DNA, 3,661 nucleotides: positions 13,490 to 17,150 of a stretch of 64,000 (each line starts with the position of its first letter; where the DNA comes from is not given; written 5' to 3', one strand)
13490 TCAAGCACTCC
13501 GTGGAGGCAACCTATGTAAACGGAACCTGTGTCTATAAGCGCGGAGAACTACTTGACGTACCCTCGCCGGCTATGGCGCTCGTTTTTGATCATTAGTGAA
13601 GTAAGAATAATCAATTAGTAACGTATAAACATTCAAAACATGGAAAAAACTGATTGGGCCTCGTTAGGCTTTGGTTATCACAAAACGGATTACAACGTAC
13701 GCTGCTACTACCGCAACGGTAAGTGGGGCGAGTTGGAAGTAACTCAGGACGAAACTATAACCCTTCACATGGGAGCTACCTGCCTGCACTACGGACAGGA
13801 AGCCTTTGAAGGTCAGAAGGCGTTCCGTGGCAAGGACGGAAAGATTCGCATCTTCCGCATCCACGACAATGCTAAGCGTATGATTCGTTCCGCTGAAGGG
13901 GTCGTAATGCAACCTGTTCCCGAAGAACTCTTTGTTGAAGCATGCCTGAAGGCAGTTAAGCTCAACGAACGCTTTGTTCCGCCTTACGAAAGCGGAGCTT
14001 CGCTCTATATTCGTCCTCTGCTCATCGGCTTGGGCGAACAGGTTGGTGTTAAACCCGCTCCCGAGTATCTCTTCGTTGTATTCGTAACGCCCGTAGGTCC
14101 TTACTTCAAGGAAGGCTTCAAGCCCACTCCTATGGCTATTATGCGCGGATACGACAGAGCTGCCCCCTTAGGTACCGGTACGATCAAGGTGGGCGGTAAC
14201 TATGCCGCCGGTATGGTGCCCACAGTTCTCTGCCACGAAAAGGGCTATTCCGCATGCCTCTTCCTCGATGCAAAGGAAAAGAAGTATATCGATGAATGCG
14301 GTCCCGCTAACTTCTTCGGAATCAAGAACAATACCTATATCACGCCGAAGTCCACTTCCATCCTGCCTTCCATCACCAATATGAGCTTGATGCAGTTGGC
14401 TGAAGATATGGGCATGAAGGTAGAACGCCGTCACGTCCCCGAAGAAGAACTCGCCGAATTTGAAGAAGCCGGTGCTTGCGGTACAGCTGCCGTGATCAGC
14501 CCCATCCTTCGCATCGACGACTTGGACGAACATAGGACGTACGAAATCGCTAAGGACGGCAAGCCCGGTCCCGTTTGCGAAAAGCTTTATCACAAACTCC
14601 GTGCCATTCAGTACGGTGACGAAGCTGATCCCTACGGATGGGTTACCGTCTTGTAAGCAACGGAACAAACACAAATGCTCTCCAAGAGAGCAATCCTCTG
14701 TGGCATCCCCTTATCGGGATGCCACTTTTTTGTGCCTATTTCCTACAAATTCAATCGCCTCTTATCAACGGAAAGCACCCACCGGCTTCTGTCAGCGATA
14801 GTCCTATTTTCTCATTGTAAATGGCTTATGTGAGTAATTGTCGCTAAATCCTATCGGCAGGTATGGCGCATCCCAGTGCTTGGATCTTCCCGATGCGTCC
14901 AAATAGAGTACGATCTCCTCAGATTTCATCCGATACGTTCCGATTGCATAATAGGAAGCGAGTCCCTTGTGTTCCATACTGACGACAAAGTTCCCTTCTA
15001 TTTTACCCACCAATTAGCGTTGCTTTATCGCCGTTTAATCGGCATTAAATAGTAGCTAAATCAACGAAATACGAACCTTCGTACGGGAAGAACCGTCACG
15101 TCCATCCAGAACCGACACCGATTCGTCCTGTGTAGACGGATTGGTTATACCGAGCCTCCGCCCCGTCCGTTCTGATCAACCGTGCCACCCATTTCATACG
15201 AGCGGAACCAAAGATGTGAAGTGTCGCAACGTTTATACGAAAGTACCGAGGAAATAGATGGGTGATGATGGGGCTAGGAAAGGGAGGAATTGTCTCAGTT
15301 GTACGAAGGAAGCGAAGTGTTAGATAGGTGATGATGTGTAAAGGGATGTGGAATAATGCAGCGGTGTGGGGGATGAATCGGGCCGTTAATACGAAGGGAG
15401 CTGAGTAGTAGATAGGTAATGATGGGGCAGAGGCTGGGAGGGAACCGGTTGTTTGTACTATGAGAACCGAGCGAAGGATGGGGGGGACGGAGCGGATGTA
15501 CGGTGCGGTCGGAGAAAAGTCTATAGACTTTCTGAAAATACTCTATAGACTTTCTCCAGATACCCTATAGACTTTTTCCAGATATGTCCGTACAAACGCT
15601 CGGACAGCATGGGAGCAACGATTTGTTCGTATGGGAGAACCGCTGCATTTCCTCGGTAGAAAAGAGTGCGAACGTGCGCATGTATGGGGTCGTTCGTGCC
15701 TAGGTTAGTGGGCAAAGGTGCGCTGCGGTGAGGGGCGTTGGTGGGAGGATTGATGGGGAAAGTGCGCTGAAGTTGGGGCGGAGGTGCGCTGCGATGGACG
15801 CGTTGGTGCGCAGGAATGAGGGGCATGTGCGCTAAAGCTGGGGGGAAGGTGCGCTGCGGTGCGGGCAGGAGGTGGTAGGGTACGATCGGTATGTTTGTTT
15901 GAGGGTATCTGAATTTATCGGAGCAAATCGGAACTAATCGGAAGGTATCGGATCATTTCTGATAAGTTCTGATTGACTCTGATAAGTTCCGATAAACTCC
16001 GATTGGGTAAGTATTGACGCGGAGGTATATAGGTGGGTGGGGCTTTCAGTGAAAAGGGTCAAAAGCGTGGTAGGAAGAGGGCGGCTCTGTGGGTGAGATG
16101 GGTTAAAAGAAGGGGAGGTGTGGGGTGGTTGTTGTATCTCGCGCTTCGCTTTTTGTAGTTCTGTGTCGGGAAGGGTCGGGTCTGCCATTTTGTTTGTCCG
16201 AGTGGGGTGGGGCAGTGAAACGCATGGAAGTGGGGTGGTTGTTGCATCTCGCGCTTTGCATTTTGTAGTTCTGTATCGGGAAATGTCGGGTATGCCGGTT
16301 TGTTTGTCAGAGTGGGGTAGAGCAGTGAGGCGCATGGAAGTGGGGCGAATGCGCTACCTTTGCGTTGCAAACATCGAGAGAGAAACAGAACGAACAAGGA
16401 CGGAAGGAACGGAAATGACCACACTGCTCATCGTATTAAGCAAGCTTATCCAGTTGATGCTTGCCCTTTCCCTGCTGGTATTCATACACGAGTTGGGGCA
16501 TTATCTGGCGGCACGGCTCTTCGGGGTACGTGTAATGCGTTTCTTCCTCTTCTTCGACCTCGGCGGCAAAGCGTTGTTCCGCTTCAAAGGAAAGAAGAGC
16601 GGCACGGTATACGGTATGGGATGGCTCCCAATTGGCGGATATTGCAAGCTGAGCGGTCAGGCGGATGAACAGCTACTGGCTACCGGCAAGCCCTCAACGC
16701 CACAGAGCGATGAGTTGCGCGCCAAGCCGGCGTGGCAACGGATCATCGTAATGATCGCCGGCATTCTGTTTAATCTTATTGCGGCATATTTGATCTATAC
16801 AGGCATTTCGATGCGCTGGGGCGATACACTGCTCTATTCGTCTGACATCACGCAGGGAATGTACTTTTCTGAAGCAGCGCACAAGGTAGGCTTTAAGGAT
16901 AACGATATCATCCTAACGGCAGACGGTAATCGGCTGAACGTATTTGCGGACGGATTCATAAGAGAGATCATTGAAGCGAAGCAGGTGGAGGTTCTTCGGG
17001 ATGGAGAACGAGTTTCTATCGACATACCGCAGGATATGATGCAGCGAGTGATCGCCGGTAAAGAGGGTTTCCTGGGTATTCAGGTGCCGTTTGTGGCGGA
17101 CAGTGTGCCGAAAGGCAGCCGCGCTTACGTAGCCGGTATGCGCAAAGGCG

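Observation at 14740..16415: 1.7-kb non-coding, strand-asymmetric G-rich region upstream of rseP built entirely from tandem-repeat families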

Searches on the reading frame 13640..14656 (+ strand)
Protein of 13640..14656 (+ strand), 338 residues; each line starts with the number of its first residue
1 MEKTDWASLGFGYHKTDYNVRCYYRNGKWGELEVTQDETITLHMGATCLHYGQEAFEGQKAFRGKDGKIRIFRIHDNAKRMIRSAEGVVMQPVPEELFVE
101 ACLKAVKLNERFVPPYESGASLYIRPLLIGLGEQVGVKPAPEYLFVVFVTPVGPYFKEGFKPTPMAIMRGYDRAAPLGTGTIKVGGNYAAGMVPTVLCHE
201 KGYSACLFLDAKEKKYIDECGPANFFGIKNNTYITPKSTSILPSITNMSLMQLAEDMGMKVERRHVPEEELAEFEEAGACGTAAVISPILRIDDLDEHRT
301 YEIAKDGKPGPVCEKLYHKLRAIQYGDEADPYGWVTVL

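Call 14: find_encoding_contigs(protein=window:13640-14656:+, flank=6000, max_places=10)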
Protein window:13640-14656:+ (338 aa): 5 contigs read that carry it; 2 places shown.
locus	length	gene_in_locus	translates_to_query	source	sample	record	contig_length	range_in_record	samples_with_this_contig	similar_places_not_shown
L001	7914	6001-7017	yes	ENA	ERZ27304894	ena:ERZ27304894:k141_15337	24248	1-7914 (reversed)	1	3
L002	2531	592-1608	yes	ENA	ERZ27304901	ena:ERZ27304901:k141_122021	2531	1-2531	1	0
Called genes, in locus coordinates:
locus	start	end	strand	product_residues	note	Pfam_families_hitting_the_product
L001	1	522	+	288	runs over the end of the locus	PF11777:DUF3316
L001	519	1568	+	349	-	PF14684:Tricorn_C1, PF03572:Peptidase_S41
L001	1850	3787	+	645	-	PF00795:CN_hydrolase, PF02540:NAD_synthase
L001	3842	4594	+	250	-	PF00535:Glycos_transf_2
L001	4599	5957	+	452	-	PF01979:Amidohydro_1, PF07969:Amidohydro_3 (faint)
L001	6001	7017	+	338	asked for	PF01063:Aminotran_4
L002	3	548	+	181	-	?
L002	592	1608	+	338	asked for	PF01063:Aminotran_4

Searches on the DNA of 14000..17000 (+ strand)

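Call 6: search_rna_families(source=window, start=14000, end=17000, threshold=evalue, max_evalue=1)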
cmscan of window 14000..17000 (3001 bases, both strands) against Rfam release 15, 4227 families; matches with E-value up to 1: 3.
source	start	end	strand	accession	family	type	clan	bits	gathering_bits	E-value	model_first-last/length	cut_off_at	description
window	15920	16000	-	RF00744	mir-361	Gene; miRNA;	-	29.6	70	0.0016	1-71/71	no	mir-361 microRNA precursor family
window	15913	15987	+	RF03652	mir-2329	Gene; miRNA;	-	22.7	90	0.31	1-66/66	no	mir-2329 microRNA precursor family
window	15512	15557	-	RF03948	mir-5045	Gene; miRNA;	-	20.5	80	0.85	1-57/57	no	mir-5045 microRNA precursor family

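Call 34: search_dna_similar(query=window:14657-16414:+, collection=plasmids, mode=distant, max_evalue=0.001)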
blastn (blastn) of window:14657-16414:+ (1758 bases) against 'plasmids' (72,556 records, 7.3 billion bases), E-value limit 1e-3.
No match.

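Call 35: search_dna_similar(query=window:14657-16414:+, collection=phages, mode=distant, max_evalue=0.001)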
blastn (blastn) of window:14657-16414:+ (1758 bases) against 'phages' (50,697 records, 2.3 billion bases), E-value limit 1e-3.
No match.

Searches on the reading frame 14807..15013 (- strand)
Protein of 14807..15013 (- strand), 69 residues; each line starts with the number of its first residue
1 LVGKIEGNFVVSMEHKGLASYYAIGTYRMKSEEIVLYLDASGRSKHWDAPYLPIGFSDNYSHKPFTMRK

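Call 33: search_protein_families(library=pfam, proteins=[window:14807-15013:-], max_evalue=1)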
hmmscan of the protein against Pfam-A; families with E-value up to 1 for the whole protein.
seq(69 aa): 1 family
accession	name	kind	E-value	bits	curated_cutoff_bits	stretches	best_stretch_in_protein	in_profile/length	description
PF24084.1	DUF7369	-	0.056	13.6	27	1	21-48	2-29/61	Domain of unknown function (DUF7369)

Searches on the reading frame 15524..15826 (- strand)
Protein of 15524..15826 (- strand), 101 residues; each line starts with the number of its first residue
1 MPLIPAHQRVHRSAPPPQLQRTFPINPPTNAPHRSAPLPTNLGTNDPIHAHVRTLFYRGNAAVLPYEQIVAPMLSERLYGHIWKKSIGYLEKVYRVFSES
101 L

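Call 33: search_protein_families(library=pfam, proteins=[window:15524-15826:-], max_evalue=1)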
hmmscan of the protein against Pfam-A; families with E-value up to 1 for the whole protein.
seq(101 aa): 0 families

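Call 70: find_homologous_proteins(query=window:15524-15826:-, max_evalue=0.01)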
Query seq(101 aa) (101 aa): 4 proteins with E <= 0.01 among 7 candidates.
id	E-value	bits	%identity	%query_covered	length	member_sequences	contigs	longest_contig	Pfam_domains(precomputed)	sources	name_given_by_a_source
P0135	1.6e-29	120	63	98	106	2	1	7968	-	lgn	-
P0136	4.6e-21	93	61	79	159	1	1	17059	-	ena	-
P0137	3.6e-19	87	62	81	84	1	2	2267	-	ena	-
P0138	4.2e-12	64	78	46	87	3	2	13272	-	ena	-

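Call 71: find_encoding_contigs(protein=P0136, flank=8000, max_places=6)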
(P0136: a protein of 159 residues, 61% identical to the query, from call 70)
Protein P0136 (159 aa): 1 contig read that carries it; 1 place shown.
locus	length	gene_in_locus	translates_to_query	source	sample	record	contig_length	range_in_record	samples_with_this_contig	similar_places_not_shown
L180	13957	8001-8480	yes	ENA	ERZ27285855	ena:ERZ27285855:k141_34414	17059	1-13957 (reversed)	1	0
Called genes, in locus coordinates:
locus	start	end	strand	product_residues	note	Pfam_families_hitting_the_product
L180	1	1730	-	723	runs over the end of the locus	PF01637:ATPase_2 (faint), PF00004:AAA, PF17871:AAA_lid_9, PF00158:Sigma54_activat (weak), PF00004:AAA, PF07724:AAA_2, PF07728:AAA_5, PF10431:ClpB_D2-small, +8 more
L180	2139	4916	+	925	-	PF13620:CarboxypepD_reg, PF13715:CarbopepD_reg_2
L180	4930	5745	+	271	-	PF18942:DUF5689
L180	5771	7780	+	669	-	PF12733:Cadherin-like (faint), PF13004:BACON (weak), PF18942:DUF5689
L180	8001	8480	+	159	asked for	-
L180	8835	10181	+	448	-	PF00275:EPSP_synthase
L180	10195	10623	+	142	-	-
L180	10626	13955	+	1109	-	PF09976:TPR_21 (faint), PF13424:TPR_12 (faint), PF14559:TPR_19 (faint)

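Call 72: find_encoding_contigs(protein=P0138, flank=8000, max_places=6)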
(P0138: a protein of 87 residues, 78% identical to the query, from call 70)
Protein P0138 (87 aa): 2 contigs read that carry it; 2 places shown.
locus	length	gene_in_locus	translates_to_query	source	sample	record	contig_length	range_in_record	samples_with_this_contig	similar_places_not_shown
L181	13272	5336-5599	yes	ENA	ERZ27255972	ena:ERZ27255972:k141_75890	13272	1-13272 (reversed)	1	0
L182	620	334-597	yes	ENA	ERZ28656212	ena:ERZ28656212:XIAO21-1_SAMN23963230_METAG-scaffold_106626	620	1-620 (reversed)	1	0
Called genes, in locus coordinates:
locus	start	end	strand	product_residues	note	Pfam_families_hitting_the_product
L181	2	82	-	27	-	?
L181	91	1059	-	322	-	PF00551:Formyl_trans_N, PF02911:Formyl_trans_C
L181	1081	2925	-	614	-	PF00654:Voltage_CLC, PF00571:CBS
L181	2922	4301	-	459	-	PF02397:Bac_transf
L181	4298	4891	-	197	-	PF01300:Sua5_yciO_yrdC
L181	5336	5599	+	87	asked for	-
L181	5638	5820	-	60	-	-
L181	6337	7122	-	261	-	-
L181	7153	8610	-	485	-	PF13742:tRNA_anti_2, PF02601:Exonuc_VII_L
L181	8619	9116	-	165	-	PF12802:MarR_2 (weak), PF13404:HTH_AsnC-type, PF13412:HTH_24, PF08279:HTH_11 (weak), PF01037:AsnC_trans_reg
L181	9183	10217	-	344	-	PF05496:RuvB_N, PF00004:AAA, PF07728:AAA_5 (faint), PF17864:AAA_lid_4, PF05491:WHD_RuvB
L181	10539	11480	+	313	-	PF00165:HTH_AraC (weak), PF12833:HTH_18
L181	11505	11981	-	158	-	PF01668:SmpB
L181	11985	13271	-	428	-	?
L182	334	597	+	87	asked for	-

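Call 78: find_encoding_contigs(protein=P0135, flank=8000, max_places=6)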
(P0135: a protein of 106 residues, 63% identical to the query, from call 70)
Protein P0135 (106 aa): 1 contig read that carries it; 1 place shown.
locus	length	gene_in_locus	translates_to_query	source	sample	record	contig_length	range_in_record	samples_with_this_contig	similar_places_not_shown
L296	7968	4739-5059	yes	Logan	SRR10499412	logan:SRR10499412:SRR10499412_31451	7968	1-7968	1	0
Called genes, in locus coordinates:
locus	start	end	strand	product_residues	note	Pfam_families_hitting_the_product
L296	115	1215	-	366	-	PF02463:SMC_N, PF13304:AAA_21 (faint)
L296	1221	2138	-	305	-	PF00701:DHDPS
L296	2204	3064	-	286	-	PF06325:PrmA, PF03602:Cons_hypoth95 (weak), PF05175:MTS, PF13649:Methyltransf_25 (weak)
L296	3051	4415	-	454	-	PF01554:MatE, PF03023:MurJ, PF01554:MatE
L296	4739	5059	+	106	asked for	-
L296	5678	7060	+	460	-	PF01743:PolyA_pol, PF12627:PolyA_pol_RNAbd, PF01966:HD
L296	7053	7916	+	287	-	PF01545:Cation_efflux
